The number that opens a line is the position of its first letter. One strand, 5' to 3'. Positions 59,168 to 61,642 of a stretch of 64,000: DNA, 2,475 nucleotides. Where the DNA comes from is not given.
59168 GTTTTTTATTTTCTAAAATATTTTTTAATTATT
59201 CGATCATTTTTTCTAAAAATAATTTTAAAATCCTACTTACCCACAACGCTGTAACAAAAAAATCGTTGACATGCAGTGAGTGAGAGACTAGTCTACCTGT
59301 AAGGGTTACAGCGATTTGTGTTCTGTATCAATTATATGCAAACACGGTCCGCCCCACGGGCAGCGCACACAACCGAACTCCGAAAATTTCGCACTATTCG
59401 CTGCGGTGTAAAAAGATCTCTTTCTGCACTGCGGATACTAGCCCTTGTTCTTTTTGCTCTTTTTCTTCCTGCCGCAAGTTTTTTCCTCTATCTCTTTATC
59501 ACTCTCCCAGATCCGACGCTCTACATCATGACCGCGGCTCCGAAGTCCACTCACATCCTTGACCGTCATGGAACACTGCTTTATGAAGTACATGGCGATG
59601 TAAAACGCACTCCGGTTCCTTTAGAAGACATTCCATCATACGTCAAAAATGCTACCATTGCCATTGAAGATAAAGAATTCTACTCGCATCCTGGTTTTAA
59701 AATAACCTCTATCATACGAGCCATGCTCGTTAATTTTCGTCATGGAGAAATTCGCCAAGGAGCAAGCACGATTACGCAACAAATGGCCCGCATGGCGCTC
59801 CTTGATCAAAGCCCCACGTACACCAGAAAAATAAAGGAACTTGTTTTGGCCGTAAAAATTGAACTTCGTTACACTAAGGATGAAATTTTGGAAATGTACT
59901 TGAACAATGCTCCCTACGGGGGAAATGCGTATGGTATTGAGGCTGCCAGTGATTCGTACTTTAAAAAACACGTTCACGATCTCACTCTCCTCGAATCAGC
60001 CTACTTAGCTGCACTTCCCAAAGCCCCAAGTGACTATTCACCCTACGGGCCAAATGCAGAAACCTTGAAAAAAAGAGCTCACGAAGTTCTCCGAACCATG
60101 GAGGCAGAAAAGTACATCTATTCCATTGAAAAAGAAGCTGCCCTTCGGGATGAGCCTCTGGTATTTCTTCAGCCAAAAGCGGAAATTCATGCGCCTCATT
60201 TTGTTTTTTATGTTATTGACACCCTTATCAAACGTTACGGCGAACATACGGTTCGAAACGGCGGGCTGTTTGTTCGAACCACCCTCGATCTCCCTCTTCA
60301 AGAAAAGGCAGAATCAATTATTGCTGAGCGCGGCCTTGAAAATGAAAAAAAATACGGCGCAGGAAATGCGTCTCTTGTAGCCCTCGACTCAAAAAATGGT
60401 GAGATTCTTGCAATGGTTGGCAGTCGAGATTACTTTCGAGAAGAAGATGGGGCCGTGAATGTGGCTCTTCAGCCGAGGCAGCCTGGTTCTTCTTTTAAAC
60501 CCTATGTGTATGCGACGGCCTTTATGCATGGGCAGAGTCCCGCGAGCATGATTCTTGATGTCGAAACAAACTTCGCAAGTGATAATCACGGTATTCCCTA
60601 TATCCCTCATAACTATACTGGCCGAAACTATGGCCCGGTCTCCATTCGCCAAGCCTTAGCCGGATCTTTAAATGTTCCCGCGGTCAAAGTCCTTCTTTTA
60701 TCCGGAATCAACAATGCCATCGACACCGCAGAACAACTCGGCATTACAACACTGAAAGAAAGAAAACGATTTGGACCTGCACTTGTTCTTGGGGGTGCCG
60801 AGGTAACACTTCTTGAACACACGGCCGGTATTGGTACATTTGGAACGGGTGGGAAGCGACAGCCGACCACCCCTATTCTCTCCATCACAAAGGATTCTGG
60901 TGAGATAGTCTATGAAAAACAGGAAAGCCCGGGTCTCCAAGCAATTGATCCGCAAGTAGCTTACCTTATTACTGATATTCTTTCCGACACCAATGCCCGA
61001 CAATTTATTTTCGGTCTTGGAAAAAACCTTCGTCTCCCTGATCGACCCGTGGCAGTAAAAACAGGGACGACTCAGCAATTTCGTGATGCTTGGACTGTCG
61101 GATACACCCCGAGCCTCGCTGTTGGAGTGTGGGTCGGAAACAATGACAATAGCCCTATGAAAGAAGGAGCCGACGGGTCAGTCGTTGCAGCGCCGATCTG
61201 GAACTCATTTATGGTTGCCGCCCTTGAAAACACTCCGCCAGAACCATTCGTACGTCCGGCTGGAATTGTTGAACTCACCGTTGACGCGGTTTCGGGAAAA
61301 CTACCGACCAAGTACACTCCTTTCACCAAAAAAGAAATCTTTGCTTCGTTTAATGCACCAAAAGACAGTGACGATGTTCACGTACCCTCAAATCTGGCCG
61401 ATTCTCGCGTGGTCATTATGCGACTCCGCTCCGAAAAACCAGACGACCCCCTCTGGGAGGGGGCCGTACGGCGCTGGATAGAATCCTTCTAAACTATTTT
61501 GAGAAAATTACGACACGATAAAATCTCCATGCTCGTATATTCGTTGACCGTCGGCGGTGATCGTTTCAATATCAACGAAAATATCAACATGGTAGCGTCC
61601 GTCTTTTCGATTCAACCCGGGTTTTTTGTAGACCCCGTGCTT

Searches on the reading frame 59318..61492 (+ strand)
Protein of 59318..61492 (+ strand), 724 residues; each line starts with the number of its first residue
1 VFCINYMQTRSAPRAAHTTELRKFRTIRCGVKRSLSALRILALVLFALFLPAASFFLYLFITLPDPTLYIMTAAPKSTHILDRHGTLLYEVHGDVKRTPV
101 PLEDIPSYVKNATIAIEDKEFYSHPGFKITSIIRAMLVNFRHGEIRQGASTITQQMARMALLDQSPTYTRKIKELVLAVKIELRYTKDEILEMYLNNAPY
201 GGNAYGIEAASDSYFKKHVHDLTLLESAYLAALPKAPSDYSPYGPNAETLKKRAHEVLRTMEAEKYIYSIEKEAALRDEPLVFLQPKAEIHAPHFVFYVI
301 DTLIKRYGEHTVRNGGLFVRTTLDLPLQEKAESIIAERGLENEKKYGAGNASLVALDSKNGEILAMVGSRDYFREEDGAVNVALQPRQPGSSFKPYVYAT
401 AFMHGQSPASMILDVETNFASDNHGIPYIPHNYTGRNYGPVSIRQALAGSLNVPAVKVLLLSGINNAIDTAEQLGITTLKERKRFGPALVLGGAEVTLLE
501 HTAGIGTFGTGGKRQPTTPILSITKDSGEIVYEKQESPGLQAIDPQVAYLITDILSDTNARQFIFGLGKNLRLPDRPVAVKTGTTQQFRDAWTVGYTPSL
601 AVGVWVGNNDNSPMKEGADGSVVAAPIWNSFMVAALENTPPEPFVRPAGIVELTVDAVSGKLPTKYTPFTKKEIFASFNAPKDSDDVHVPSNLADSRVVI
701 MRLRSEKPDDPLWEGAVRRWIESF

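Call 30: search_protein_families(library=pfam, proteins=[window:59318-61492:+], max_evalue=0.001)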
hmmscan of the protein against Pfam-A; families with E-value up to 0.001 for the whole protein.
window:59318-61492:+ (724 aa): 2 families
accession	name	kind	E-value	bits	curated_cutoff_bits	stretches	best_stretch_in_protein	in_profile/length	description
PF00912.28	Transgly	-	6e-63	211.9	27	1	85-261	2-177/178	Transglycosylase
PF00905.27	Transpeptidase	-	5.1e-23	82.2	22.1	1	352-632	2-298/299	Penicillin binding protein transpeptidase domain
